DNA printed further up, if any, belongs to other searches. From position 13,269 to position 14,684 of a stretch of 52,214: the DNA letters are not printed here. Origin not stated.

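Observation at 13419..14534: Methylthiotransferase-like radical SAM enzyme that lacks the TRAM RNA-binding domain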

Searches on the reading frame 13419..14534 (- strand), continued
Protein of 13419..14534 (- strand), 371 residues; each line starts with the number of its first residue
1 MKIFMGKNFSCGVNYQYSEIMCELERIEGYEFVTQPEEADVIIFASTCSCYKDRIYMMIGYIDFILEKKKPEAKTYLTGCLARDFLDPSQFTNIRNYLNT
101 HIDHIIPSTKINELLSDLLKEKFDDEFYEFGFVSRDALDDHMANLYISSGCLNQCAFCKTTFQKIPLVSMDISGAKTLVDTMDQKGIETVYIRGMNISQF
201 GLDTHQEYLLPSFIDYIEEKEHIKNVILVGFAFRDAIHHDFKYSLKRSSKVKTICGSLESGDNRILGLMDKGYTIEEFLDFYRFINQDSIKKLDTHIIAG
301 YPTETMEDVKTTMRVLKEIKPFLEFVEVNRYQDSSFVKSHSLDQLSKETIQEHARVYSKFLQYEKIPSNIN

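Call 55: search_protein_families(library=pfam, proteins=[L009:7981-10023:+, L014:3942-4874:+, L014:5161-5823:+, L020:11184-12083:+, L013:8829-9773:+, L022:1051-1707:+, L035:6237-6929:+, L009:11457-12155:+, L016:8885-9805:+, L003:7037-7930:+], max_evalue=0.01)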
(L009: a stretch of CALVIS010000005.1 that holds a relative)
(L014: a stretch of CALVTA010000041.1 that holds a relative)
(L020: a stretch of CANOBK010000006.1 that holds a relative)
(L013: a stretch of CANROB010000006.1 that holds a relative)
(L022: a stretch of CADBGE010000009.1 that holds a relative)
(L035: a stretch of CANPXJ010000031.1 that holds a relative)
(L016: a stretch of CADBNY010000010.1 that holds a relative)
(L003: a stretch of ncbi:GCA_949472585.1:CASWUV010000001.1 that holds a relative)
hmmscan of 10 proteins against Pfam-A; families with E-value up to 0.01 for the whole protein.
L009:7981-10023:+ (680 aa): 2 families
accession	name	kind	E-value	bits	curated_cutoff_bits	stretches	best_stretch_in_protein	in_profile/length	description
PF01136.24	Peptidase_U32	-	1.3e-72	244.3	22.4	1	86-296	3-231/233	Peptidase family U32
PF12392.13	DUF3656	-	7.2e-21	75.4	22.1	1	383-492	3-108/109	Collagenase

L014:3942-4874:+ (310 aa): 2 families
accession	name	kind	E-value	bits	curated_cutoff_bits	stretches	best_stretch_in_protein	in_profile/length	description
PF10543.14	ORF6N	-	6.2e-30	103.8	27.8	1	39-126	2-86/86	ORF6N domain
PF09669.15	Phage_pRha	-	3.3e-05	24.8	29.9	1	85-148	27-91/91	Phage regulatory protein Rha (Phage_pRha)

L014:5161-5823:+ (220 aa): 1 family
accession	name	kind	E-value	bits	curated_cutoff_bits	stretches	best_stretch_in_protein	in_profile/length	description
PF10543.14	ORF6N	-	0.0006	20.5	27.8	1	1-36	55-84/86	ORF6N domain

L020:11184-12083:+ (299 aa): 1 family
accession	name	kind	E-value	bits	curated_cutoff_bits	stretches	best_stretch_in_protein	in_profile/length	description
PF01136.24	Peptidase_U32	-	4e-25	88.9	22.4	1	65-280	1-226/233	Peptidase family U32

L013:8829-9773:+ (314 aa): 4 families
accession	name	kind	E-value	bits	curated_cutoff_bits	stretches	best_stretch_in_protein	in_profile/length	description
PF01529.25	DHHC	-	0.00023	21.7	28.7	0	123-189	53-119/133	DHHC palmitoyltransferase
PF06305.16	LapA_dom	-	0.00065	20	28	0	15-44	19-48/64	Lipopolysaccharide assembly protein A domain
PF15114.11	UPF0640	-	0.0042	17.4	27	0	6-52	10-53/67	Uncharacterised protein family UPF0640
PF12158.14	DUF3592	-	0.0085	17.2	25.3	1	199-262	5-76/84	Domain of unknown function (DUF3592)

L022:1051-1707:+ (218 aa): 4 families
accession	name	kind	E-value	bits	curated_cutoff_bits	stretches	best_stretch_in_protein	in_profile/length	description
PF04545.22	Sigma70_r4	-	1.2e-13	50.7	24.1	1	152-205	1-50/50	Sigma-70, region 4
PF04542.20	Sigma70_r2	-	3.2e-08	33.7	24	1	32-102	1-69/71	Sigma-70 region 2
PF08281.18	Sigma70_r4_2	-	1.2e-05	25.2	25.7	1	148-199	3-50/54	Sigma-70, region 4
PF13384.12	HTH_23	-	0.0027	17.9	24.6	1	163-194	10-36/50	Homeodomain-like domain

L035:6237-6929:+ (230 aa): 11 families
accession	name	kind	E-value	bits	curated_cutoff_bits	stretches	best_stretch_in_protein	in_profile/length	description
PF04542.20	Sigma70_r2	-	5.4e-17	61.8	24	1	55-124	1-70/71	Sigma-70 region 2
PF04545.22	Sigma70_r4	-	4.5e-15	55.3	24.1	1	174-225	2-49/50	Sigma-70, region 4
PF01381.28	HTH_3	-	6.4e-07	29.8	23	1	197-219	10-32/55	Helix-turn-helix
PF08281.18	Sigma70_r4_2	-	0.00021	21.3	25.7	1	172-211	6-41/54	Sigma-70, region 4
PF12844.13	HTH_19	-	0.0012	19.1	30.2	1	197-219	13-35/64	Helix-turn-helix domain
PF13560.12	HTH_31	-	0.0016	19.1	27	1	196-218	14-36/64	Helix-turn-helix domain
PF12802.13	MarR_2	-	0.0019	18.8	27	0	186-216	10-40/61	MarR family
PF01022.26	HTH_5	-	0.003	17.8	22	0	191-215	11-34/47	Bacterial regulatory protein, arsR family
PF05269.17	Phage_CII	-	0.0032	18.1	21.3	1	187-225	14-52/91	Bacteriophage CII protein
PF12728.13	HTH_17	-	0.0055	17.4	27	0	197-221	2-27/51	Helix-turn-helix domain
PF13744.12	HTH_37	-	0.0079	16.4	27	0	195-222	30-57/80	Helix-turn-helix domain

L009:11457-12155:+ (232 aa): 0 families

L016:8885-9805:+ (306 aa): 1 family
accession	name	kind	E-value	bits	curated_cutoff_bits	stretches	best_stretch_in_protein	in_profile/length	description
PF03747.19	ADP_ribosyl_GH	-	5.2e-51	174.4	26.2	1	1-272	35-286/287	ADP-ribosylglycohydrolase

L003:7037-7930:+ (297 aa): 0 families

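Call 59: search_protein_families(library=ncbifam, proteins=[P0064, P0065, P0066, P0067, P0069, P0070, P0071, P0073, P0076, P0078], max_evalue=1e-60)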
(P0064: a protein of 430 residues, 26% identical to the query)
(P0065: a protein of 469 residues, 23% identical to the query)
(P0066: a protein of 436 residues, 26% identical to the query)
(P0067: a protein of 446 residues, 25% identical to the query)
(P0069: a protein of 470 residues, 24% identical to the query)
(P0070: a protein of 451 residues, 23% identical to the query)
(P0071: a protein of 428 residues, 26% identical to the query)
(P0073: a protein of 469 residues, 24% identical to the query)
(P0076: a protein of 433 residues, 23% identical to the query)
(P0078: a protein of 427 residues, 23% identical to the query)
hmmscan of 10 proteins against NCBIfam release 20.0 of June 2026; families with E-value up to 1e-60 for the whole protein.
P0064 (430 aa): 6 families
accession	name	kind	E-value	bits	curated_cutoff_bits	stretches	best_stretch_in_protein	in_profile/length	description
TIGR01578.1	MiaB-like-B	hypoth_equivalog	1e-120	403.4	314.7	1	5-415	4-419/421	tRNA (N(6)-L-threonylcarbamoyladenosine(37)-C(2))-methylthiotransferase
TIGR00089.1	TIGR00089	subfamily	4.2e-113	378.4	251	1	2-413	1-428/429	MiaB/RimO family radical SAM methylthiotransferase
TIGR01579.1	MiaB-like-C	equivalog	5.1e-79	266.5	357.05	1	5-404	1-416/416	tRNA (N(6)-L-threonylcarbamoyladenosine(37)-C(2))-methylthiotransferase MtaB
TIGR01574.1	miaB-methiolase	equivalog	1.2e-73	248.6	355.3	1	3-416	2-436/437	tRNA (N6-isopentenyl adenosine(37)-C2)-methylthiotransferase MiaB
TIGR01125.1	TIGR01125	equivalog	7.9e-64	216.3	356.95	1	4-414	3-432/432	30S ribosomal protein S12 methylthiotransferase RimO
NF010916.0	PRK14336.1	equivalog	9.2e-64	215.7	606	1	3-421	4-417/418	tRNA (N6-isopentenyl adenosine(37)-C2)-methylthiotransferase MiaB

P0065 (469 aa): 6 families
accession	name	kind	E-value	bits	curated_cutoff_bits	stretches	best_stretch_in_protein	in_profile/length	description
TIGR01574.1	miaB-methiolase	equivalog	3.1e-135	451.6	355.3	1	31-466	1-435/437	tRNA (N6-isopentenyl adenosine(37)-C2)-methylthiotransferase MiaB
TIGR00089.1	TIGR00089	subfamily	3.6e-132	441.2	251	1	31-465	1-429/429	MiaB/RimO family radical SAM methylthiotransferase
NF010916.0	PRK14336.1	equivalog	1.9e-98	330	606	1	32-466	4-411/418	tRNA (N6-isopentenyl adenosine(37)-C2)-methylthiotransferase MiaB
TIGR01579.1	MiaB-like-C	equivalog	7.7e-86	288.9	357.05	1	34-426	1-392/416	tRNA (N(6)-L-threonylcarbamoyladenosine(37)-C(2))-methylthiotransferase MtaB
TIGR01125.1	TIGR01125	equivalog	8.6e-78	262.3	356.95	1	34-465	4-432/432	30S ribosomal protein S12 methylthiotransferase RimO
TIGR01578.1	MiaB-like-B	hypoth_equivalog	2.1e-69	234.3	314.7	1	31-464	1-417/421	tRNA (N(6)-L-threonylcarbamoyladenosine(37)-C(2))-methylthiotransferase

P0066 (436 aa): 6 families
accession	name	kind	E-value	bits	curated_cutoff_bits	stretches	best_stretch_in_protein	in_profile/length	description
TIGR01574.1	miaB-methiolase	equivalog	1.4e-152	508.8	355.3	1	9-435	2-436/437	tRNA (N6-isopentenyl adenosine(37)-C2)-methylthiotransferase MiaB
TIGR00089.1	TIGR00089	subfamily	2.7e-148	494.3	251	1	9-433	2-429/429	MiaB/RimO family radical SAM methylthiotransferase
NF010916.0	PRK14336.1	equivalog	9e-106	354.1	606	1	9-435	4-412/418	tRNA (N6-isopentenyl adenosine(37)-C2)-methylthiotransferase MiaB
TIGR01579.1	MiaB-like-C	equivalog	9.3e-95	318.3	357.05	1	11-422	1-415/416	tRNA (N(6)-L-threonylcarbamoyladenosine(37)-C(2))-methylthiotransferase MtaB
TIGR01578.1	MiaB-like-B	hypoth_equivalog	3.5e-91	306.1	314.7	1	9-435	2-420/421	tRNA (N(6)-L-threonylcarbamoyladenosine(37)-C(2))-methylthiotransferase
TIGR01125.1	TIGR01125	equivalog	1.4e-90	304.5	356.95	1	11-403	4-395/432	30S ribosomal protein S12 methylthiotransferase RimO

P0067 (446 aa): 6 families
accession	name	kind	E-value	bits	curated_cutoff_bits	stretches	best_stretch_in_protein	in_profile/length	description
TIGR01579.1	MiaB-like-C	equivalog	2.2e-138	462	357.05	1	6-419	1-404/416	tRNA (N(6)-L-threonylcarbamoyladenosine(37)-C(2))-methylthiotransferase MtaB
TIGR00089.1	TIGR00089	subfamily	4.4e-127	424.4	251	1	3-433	1-419/429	MiaB/RimO family radical SAM methylthiotransferase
TIGR01574.1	miaB-methiolase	equivalog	4.4e-91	306.1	355.3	1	5-445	3-436/437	tRNA (N6-isopentenyl adenosine(37)-C2)-methylthiotransferase MiaB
TIGR01125.1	TIGR01125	equivalog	3.3e-78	263.7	356.95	1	3-395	1-382/432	30S ribosomal protein S12 methylthiotransferase RimO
TIGR01578.1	MiaB-like-B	hypoth_equivalog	9.6e-72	242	314.7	1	3-395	1-377/421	tRNA (N(6)-L-threonylcarbamoyladenosine(37)-C(2))-methylthiotransferase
NF010916.0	PRK14336.1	equivalog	1.4e-66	225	606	0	149-394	123-369/418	tRNA (N6-isopentenyl adenosine(37)-C2)-methylthiotransferase MiaB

P0069 (470 aa): 6 families
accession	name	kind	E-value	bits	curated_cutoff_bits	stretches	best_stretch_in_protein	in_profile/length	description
TIGR01574.1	miaB-methiolase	equivalog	4.8e-131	437.8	355.3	1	32-467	2-436/437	tRNA (N6-isopentenyl adenosine(37)-C2)-methylthiotransferase MiaB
TIGR00089.1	TIGR00089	subfamily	3.3e-128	428.2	251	1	32-465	2-429/429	MiaB/RimO family radical SAM methylthiotransferase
NF010916.0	PRK14336.1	equivalog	1.3e-93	314.1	606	1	33-468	5-413/418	tRNA (N6-isopentenyl adenosine(37)-C2)-methylthiotransferase MiaB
TIGR01579.1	MiaB-like-C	equivalog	1.6e-85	287.9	357.05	1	34-419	1-384/416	tRNA (N(6)-L-threonylcarbamoyladenosine(37)-C(2))-methylthiotransferase MtaB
TIGR01125.1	TIGR01125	equivalog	2.5e-76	257.5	356.95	1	34-465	4-432/432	30S ribosomal protein S12 methylthiotransferase RimO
TIGR01578.1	MiaB-like-B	hypoth_equivalog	1.7e-69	234.6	314.7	1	33-464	3-417/421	tRNA (N(6)-L-threonylcarbamoyladenosine(37)-C(2))-methylthiotransferase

P0070 (451 aa): 5 families
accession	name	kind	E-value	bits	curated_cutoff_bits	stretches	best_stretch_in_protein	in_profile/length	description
TIGR01579.1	MiaB-like-C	equivalog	5.3e-118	394.9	357.05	1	16-424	1-414/416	tRNA (N(6)-L-threonylcarbamoyladenosine(37)-C(2))-methylthiotransferase MtaB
TIGR00089.1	TIGR00089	subfamily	1.6e-108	363.3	251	1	14-432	2-425/429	MiaB/RimO family radical SAM methylthiotransferase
TIGR01574.1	miaB-methiolase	equivalog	5.9e-73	246.3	355.3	1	16-439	4-437/437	tRNA (N6-isopentenyl adenosine(37)-C2)-methylthiotransferase MiaB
TIGR01125.1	TIGR01125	equivalog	3.2e-66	224.2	356.95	1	15-398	3-384/432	30S ribosomal protein S12 methylthiotransferase RimO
TIGR01578.1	MiaB-like-B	hypoth_equivalog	2e-65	221.2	314.7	1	16-439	4-421/421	tRNA (N(6)-L-threonylcarbamoyladenosine(37)-C(2))-methylthiotransferase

P0071 (428 aa): 4 families
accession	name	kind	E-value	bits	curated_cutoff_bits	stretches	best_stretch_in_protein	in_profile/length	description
TIGR01579.1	MiaB-like-C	equivalog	7.1e-113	378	357.05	1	13-417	3-412/416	tRNA (N(6)-L-threonylcarbamoyladenosine(37)-C(2))-methylthiotransferase MtaB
TIGR00089.1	TIGR00089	subfamily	1.3e-101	340.5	251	1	8-409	1-406/429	MiaB/RimO family radical SAM methylthiotransferase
TIGR01574.1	miaB-methiolase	equivalog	6.6e-72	242.9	355.3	1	11-389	4-390/437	tRNA (N6-isopentenyl adenosine(37)-C2)-methylthiotransferase MiaB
TIGR01125.1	TIGR01125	equivalog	3.7e-61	207.5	356.95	1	8-390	1-382/432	30S ribosomal protein S12 methylthiotransferase RimO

P0073 (469 aa): 6 families
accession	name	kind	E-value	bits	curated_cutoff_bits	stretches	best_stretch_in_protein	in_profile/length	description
TIGR01574.1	miaB-methiolase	equivalog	6e-132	440.8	355.3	1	32-468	2-437/437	tRNA (N6-isopentenyl adenosine(37)-C2)-methylthiotransferase MiaB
TIGR00089.1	TIGR00089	subfamily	2.9e-129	431.6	251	1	31-465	1-429/429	MiaB/RimO family radical SAM methylthiotransferase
NF010916.0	PRK14336.1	equivalog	4.5e-95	318.9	606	1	164-468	109-413/418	tRNA (N6-isopentenyl adenosine(37)-C2)-methylthiotransferase MiaB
TIGR01579.1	MiaB-like-C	equivalog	3.8e-85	286.7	357.05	1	34-426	1-392/416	tRNA (N(6)-L-threonylcarbamoyladenosine(37)-C(2))-methylthiotransferase MtaB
TIGR01125.1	TIGR01125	equivalog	6.5e-78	262.7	356.95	1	34-463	4-430/432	30S ribosomal protein S12 methylthiotransferase RimO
TIGR01578.1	MiaB-like-B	hypoth_equivalog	1.5e-69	234.8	314.7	1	33-421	3-379/421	tRNA (N(6)-L-threonylcarbamoyladenosine(37)-C(2))-methylthiotransferase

P0076 (433 aa): 6 families
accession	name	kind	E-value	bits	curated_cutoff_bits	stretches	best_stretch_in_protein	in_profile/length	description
TIGR01579.1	MiaB-like-C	equivalog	1.1e-134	449.9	357.05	1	6-406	1-403/416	tRNA (N(6)-L-threonylcarbamoyladenosine(37)-C(2))-methylthiotransferase MtaB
TIGR00089.1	TIGR00089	subfamily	4.7e-133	444.1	251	1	5-423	3-425/429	MiaB/RimO family radical SAM methylthiotransferase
TIGR01574.1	miaB-methiolase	equivalog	4.8e-93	312.6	355.3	1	7-421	5-428/437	tRNA (N6-isopentenyl adenosine(37)-C2)-methylthiotransferase MiaB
TIGR01125.1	TIGR01125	equivalog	8.4e-80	268.9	356.95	1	5-391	3-385/432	30S ribosomal protein S12 methylthiotransferase RimO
TIGR01578.1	MiaB-like-B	hypoth_equivalog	2.6e-78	263.7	314.7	1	8-406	6-396/421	tRNA (N(6)-L-threonylcarbamoyladenosine(37)-C(2))-methylthiotransferase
NF010916.0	PRK14336.1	equivalog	2.5e-74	250.5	606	1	6-406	6-388/418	tRNA (N6-isopentenyl adenosine(37)-C2)-methylthiotransferase MiaB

P0078 (427 aa): 5 families
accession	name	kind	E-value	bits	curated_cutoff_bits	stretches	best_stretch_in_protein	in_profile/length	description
TIGR01579.1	MiaB-like-C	equivalog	8.4e-105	351.4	357.05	1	7-403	3-402/416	tRNA (N(6)-L-threonylcarbamoyladenosine(37)-C(2))-methylthiotransferase MtaB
TIGR00089.1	TIGR00089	subfamily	8.2e-100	334.6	251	1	2-399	1-400/429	MiaB/RimO family radical SAM methylthiotransferase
TIGR01574.1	miaB-methiolase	equivalog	5.5e-72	243.2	355.3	1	3-385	2-390/437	tRNA (N6-isopentenyl adenosine(37)-C2)-methylthiotransferase MiaB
TIGR01125.1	TIGR01125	equivalog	5.1e-62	210.3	356.95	1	5-400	4-396/432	30S ribosomal protein S12 methylthiotransferase RimO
TIGR01578.1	MiaB-like-B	hypoth_equivalog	5.2e-62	210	314.7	1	2-392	1-381/421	tRNA (N(6)-L-threonylcarbamoyladenosine(37)-C(2))-methylthiotransferase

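Call 64: search_protein_families(library=pfam, proteins=[L042:3979-6102:+, L042:6709-7677:+, L042:11267-12256:+, L042:12256-12879:+, L042:12880-13296:+, L042:13245-15128:+, L041:2110-2514:+, L041:2551-2979:+, L041:3030-3566:+, L043:4478-6019:-], max_evalue=0.00001)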
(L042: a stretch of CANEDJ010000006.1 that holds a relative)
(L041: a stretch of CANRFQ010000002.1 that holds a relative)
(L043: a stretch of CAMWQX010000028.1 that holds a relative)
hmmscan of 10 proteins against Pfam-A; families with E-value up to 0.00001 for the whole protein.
L042:3979-6102:+ (707 aa): 13 families
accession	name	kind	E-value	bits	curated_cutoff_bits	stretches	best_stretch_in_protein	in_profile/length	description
PF07724.20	AAA_2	-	4.2e-73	245.3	27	1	448-607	1-166/166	AAA domain (Cdc48 subfamily)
PF17871.7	AAA_lid_9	-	1.2e-33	115.6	22.8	1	199-298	4-103/104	AAA lid domain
PF00004.35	AAA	-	4.7e-25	89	21.2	2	57-189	2-125/131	ATPase family associated with various cellular activities (AAA)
PF10431.15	ClpB_D2-small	-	2.1e-20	73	21.9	1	613-691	1-79/81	C-terminal, D2-small domain, of ClpB protein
PF07728.20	AAA_5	-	8.2e-20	71.7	22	1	453-574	2-125/139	AAA domain (dynein-related subfamily)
PF13191.12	AAA_16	-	2e-11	45.1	32.6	1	34-79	2-50/167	AAA ATPase domain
PF13401.12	AAA_22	-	2.8e-11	44.3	27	0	452-548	7-110/130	AAA domain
PF01637.24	ATPase_2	-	1.2e-08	35.4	33.2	0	37-140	4-125/225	ATPase domain predominantly from Archaea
PF20720.3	nSTAND3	-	2.9e-08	34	27.2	0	454-491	21-58/155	Novel STAND NTPase 3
PF13173.12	AAA_14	-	8.6e-08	32.7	27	0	454-549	6-88/129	AAA domain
PF00158.32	Sigma54_activat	-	1.6e-07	31.6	20.2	0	453-571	25-142/168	Sigma-54 interaction domain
PF12775.13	AAA_7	-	1.8e-06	28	25.8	0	453-499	36-82/181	P-loop containing dynein motor region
PF05621.17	TniB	-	3.2e-06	27.2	22.4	0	57-192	39-184/189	Bacterial TniB protein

L042:6709-7677:+ (322 aa): 1 family
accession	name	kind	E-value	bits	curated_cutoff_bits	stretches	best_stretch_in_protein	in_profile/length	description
PF11899.13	DUF3419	-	7.2e-12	45.6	28.2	1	34-150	11-132/385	Protein of unknown function (DUF3419)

L042:11267-12256:+ (329 aa): 3 families
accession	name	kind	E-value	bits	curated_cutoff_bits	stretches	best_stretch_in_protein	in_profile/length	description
PF01628.27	HrcA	-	9.9e-51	173.2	22.2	1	103-317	2-215/215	HrcA protein C terminal domain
PF08279.18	HTH_11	-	7.7e-06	26.1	25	0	17-52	9-44/55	HTH domain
PF03444.21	HrcA_DNA-bdg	-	9.5e-06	25.6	21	0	3-69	3-70/79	Winged helix-turn-helix transcription repressor, HrcA DNA-binding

L042:12256-12879:+ (207 aa): 1 family
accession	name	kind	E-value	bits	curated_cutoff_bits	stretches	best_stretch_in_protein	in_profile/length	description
PF01025.24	GrpE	-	7.8e-50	169.2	25.8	1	44-207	4-165/165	GrpE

L042:12880-13296:+ (138 aa): 0 families

L042:13245-15128:+ (627 aa): 2 families
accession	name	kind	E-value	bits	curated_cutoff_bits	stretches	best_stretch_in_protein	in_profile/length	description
PF00012.26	HSP70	-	3.5e-247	821.9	20.6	1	23-593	1-598/599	Hsp70 protein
PF06723.19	MreB_Mbl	-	8.8e-22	77.8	27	1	22-366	2-316/327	MreB/Mbl protein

L041:2110-2514:+ (134 aa): 1 family
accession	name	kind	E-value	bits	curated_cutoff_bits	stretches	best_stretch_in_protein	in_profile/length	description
PF04472.17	SepF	-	1.9e-28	98.9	27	1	44-114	2-72/72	Cell division protein SepF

L041:2551-2979:+ (142 aa): 1 family
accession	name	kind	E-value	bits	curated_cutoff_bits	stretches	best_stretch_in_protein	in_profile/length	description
PF05103.18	DivIVA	-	1.3e-28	100.1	28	1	2-124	9-131/131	DivIVA protein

L041:3030-3566:+ (178 aa): 1 family
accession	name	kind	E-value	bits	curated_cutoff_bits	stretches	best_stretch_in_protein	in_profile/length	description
PF01765.24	RRF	-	3.2e-59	199.9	29.7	1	18-176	2-164/164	Ribosome recycling factor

L043:4478-6019:- (513 aa): 1 family
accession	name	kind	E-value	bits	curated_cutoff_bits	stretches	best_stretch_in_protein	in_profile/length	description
PF01268.25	FTHFS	-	2.9e-176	587.4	27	1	4-508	12-551/556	Formate--tetrahydrofolate ligase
